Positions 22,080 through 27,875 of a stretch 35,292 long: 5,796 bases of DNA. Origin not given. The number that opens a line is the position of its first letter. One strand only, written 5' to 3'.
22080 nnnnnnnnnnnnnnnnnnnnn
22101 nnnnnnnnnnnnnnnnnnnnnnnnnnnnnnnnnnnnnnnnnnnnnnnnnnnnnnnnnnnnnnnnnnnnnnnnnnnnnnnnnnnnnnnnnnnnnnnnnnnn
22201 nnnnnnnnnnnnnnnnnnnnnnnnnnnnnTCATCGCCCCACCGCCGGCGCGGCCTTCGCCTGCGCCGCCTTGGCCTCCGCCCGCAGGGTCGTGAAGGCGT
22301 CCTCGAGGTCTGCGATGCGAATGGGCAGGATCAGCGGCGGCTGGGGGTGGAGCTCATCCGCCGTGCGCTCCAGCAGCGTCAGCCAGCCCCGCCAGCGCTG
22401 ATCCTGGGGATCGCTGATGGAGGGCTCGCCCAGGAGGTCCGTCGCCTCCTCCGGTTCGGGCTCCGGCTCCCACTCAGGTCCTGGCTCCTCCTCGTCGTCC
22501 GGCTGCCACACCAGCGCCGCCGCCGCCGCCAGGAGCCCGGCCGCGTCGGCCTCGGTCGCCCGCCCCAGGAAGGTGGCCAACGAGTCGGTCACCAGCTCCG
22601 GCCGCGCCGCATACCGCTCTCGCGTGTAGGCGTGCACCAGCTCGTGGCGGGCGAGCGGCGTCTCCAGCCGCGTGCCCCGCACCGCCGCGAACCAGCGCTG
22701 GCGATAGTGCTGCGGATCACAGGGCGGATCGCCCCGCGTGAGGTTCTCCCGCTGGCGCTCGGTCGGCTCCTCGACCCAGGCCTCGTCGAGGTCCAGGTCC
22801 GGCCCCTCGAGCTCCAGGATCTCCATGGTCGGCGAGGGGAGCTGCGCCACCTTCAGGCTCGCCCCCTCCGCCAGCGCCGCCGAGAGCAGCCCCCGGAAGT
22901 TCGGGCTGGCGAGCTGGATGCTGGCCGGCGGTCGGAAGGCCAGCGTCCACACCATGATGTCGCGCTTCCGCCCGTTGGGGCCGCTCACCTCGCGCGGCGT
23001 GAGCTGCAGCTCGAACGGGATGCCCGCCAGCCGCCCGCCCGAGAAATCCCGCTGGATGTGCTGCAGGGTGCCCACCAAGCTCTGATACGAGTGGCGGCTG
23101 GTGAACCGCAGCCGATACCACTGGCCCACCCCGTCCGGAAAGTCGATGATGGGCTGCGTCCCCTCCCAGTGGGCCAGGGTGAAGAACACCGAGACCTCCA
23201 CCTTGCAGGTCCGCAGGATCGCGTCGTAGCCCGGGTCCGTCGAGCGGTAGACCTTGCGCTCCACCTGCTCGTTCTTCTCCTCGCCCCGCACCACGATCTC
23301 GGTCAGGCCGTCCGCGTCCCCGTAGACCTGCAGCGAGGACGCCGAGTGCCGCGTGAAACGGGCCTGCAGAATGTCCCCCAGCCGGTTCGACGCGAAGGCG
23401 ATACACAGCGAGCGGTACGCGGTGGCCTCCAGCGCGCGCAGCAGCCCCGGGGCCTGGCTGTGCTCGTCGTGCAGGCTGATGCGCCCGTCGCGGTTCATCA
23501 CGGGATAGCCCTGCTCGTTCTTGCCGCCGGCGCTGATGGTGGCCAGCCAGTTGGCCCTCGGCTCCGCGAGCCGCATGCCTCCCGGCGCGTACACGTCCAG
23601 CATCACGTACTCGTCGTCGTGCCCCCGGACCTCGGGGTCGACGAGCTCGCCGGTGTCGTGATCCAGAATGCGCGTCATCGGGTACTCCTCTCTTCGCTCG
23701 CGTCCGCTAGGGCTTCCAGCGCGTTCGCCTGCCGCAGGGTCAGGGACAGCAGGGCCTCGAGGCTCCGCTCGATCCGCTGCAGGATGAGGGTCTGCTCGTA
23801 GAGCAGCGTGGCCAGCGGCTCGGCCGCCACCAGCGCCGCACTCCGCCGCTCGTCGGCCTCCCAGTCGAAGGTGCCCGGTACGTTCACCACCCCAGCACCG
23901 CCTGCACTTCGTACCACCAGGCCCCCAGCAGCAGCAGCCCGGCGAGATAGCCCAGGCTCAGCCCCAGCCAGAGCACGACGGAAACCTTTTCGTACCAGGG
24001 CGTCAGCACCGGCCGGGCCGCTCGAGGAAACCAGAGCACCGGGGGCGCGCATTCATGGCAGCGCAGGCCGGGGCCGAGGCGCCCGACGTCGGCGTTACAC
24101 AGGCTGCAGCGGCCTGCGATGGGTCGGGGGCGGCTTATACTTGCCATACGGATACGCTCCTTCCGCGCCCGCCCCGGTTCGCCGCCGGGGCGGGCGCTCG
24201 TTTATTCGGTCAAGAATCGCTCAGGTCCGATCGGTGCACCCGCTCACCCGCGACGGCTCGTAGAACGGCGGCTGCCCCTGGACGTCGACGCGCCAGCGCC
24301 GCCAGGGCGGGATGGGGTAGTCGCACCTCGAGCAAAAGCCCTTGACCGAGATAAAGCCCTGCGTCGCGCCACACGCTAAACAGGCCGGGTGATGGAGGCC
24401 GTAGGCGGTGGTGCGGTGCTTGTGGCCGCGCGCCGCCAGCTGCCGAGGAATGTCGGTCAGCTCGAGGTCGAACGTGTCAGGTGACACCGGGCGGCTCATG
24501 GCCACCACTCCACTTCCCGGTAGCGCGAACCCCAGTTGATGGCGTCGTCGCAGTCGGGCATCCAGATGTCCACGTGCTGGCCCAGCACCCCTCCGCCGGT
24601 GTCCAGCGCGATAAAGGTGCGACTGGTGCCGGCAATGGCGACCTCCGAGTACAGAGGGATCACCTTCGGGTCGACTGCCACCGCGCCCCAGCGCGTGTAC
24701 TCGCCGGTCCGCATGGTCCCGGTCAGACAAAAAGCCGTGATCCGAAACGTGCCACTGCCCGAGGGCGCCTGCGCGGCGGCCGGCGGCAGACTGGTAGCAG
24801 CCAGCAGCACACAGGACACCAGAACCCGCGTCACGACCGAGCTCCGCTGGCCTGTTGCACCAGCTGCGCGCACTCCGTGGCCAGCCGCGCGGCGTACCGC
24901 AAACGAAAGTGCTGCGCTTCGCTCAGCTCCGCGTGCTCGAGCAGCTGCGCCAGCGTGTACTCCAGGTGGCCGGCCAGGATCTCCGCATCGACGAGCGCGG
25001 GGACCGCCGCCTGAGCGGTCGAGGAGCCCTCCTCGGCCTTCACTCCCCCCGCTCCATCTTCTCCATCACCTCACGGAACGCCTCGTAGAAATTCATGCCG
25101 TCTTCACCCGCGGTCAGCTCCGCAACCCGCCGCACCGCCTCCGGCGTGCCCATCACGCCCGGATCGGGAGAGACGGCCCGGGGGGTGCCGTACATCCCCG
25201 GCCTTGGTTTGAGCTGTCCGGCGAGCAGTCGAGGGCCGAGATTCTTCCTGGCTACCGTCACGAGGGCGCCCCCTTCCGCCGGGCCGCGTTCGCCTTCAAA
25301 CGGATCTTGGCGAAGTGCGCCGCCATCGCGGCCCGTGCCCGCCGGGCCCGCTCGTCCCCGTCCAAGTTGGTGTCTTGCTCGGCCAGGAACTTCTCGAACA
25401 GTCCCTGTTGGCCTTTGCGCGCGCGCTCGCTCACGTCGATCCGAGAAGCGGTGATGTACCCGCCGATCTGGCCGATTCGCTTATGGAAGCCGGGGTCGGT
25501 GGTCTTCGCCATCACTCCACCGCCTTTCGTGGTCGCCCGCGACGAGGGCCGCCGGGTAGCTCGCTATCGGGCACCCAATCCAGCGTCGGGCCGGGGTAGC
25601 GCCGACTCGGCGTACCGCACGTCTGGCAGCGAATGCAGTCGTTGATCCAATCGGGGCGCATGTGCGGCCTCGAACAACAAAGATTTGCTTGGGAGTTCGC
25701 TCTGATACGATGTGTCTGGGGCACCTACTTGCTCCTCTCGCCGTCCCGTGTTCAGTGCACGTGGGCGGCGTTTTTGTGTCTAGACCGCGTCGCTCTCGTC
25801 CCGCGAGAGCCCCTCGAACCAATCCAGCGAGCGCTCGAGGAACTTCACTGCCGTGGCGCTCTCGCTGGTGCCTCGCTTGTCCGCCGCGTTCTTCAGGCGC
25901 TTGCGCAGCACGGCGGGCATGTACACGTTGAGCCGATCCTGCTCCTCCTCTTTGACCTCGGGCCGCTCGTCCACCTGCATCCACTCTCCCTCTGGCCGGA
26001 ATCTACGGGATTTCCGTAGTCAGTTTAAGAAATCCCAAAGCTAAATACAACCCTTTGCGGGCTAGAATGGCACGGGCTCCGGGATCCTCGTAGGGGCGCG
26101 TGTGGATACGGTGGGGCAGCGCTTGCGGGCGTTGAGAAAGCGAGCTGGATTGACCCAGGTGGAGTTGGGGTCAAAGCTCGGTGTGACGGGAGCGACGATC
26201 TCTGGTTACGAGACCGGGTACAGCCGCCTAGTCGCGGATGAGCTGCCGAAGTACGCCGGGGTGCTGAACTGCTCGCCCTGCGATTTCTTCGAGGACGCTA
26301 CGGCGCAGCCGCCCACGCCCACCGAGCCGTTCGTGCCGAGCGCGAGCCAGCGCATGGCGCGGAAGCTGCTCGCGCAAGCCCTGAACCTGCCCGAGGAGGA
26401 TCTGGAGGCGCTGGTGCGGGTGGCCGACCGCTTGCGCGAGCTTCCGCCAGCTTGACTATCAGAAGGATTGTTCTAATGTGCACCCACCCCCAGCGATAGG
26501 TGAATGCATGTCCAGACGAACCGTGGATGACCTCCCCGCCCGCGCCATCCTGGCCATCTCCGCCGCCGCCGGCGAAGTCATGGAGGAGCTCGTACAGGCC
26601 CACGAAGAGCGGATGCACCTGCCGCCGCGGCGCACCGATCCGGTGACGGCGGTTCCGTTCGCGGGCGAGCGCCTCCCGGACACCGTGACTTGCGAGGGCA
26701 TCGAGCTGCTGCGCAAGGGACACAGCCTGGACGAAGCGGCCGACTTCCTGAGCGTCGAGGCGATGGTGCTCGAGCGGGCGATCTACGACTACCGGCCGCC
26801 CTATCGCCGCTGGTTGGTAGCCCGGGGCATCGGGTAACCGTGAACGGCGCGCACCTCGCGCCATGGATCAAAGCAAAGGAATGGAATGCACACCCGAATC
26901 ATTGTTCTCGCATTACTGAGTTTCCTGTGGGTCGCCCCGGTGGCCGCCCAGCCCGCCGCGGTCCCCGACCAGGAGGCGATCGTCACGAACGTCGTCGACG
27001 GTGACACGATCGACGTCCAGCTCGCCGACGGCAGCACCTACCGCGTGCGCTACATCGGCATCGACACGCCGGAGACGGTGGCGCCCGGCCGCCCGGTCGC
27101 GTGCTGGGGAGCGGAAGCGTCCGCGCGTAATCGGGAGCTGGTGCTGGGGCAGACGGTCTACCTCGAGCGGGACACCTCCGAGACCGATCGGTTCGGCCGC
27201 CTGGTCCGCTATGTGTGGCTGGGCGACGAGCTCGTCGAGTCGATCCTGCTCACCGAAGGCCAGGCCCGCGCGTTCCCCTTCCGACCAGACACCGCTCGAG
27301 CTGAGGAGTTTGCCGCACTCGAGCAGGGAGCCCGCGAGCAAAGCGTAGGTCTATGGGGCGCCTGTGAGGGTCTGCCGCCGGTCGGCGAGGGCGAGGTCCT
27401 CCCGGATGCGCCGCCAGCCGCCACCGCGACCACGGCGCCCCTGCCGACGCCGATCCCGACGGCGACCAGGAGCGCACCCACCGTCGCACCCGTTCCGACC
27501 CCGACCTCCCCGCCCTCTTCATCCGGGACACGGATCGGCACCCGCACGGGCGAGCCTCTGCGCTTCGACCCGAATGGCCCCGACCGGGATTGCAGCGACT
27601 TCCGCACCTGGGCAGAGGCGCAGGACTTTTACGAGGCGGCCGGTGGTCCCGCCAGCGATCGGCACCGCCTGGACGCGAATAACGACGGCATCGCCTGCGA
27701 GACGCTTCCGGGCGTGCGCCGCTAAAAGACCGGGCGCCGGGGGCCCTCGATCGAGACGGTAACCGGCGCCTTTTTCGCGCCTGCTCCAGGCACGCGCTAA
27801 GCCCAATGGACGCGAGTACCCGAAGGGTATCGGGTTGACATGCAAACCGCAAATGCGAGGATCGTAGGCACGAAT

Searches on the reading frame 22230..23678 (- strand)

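Call 40: search_protein_families(library=pfam, proteins=[window:22230-23678:-], max_evalue=0.001)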
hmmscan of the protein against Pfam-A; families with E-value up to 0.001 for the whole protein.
window:22230-23678:- (482 aa): 1 family
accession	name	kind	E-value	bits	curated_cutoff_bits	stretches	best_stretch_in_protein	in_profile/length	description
PF18897.5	Gp3-like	-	9.3e-08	32.6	23.6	1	64-248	25-190/191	Recombination directionality factor-like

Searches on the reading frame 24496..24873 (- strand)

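Call 41: search_protein_families(library=phrogs, proteins=[window:24496-24873:-], max_evalue=0.001)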
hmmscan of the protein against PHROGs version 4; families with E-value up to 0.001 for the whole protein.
window:24496-24873:- (125 aa): 8 families
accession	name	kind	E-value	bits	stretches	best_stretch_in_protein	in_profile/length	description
phrog_6631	-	unknown function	2.8e-15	57.5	1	37-122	163-248/251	-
phrog_2307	-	other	3.6e-13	50.7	1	39-119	128-206/212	L-alanyl-D-glutamate peptidase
phrog_20590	-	other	5.2e-13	50.1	1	63-121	183-240/242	peptidase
phrog_22529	-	unknown function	2.4e-10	41.3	1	55-117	77-139/148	-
phrog_18207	-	unknown function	2.4e-08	35.1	1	59-123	174-240/240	-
phrog_36429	-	unknown function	5.7e-06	25.3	1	52-117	290-358/1159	-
phrog_33758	-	unknown function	1.9e-05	25.5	1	41-120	82-168/173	-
phrog_27183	-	unknown function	8.6e-05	23.4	1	63-118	131-189/196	-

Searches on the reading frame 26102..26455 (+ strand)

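Call 41: search_protein_families(library=phrogs, proteins=[window:26102-26455:+], max_evalue=0.001)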
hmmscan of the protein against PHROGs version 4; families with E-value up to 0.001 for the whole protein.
window:26102-26455:+ (117 aa): 17 families
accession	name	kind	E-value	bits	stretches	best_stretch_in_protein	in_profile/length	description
phrog_8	-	transcription regulation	4.5e-12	47.1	1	1-59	74-132/346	transcriptional regulator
phrog_3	-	transcription regulation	7.5e-11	43.4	1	1-80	86-163/430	transcriptional repressor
phrog_2967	-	transcription regulation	2.2e-10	41.5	1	4-70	11-77/225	transcriptional regulator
phrog_4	-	transcription regulation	3e-10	40.6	1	2-78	135-205/400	transcriptional repressor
phrog_2439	-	transcription regulation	2.2e-09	37.7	1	4-74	8-76/367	transcriptional regulator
phrog_2328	-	transcription regulation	2.6e-09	38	1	2-74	14-86/128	transcriptional repressor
phrog_5823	-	transcription regulation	1.4e-06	28.8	1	3-108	6-113/404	transcriptional regulator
phrog_7241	-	transcription regulation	2e-06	28.9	1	6-59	64-117/122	transcriptional regulator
phrog_7950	-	transcription regulation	8e-06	26.8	1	5-41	9-45/68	transcriptional repressor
phrog_4583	-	transcription regulation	4.1e-05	24.5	1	3-69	10-76/81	transcriptional repressor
phrog_2104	-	unknown function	0.00012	23.2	1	6-39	42-75/103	-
phrog_4836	-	transcription regulation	0.00012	22.8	1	4-73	76-145/194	CII-like regulator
phrog_37093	-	transcription regulation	0.00039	20.8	0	6-33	8-35/42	transcriptional regulator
phrog_147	-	transcription regulation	0.00042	21.6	1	2-49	3-51/100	transcriptional regulator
phrog_11553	-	unknown function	0.0005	20.5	1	4-55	36-86/278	-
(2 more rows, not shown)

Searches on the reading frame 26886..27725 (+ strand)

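Call 40: search_protein_families(library=pfam, proteins=[window:26886-27725:+], max_evalue=0.001)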
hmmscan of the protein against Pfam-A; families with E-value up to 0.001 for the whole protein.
window:26886-27725:+ (279 aa): 2 families
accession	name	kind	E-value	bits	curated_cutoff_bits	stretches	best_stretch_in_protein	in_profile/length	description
PF00565.23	SNase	-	7.7e-19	68.6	21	1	53-157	1-105/107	Staphylococcal nuclease homologue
PF05901.16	Excalibur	-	3.2e-07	31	22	1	234-272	2-36/36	Excalibur calcium-binding domain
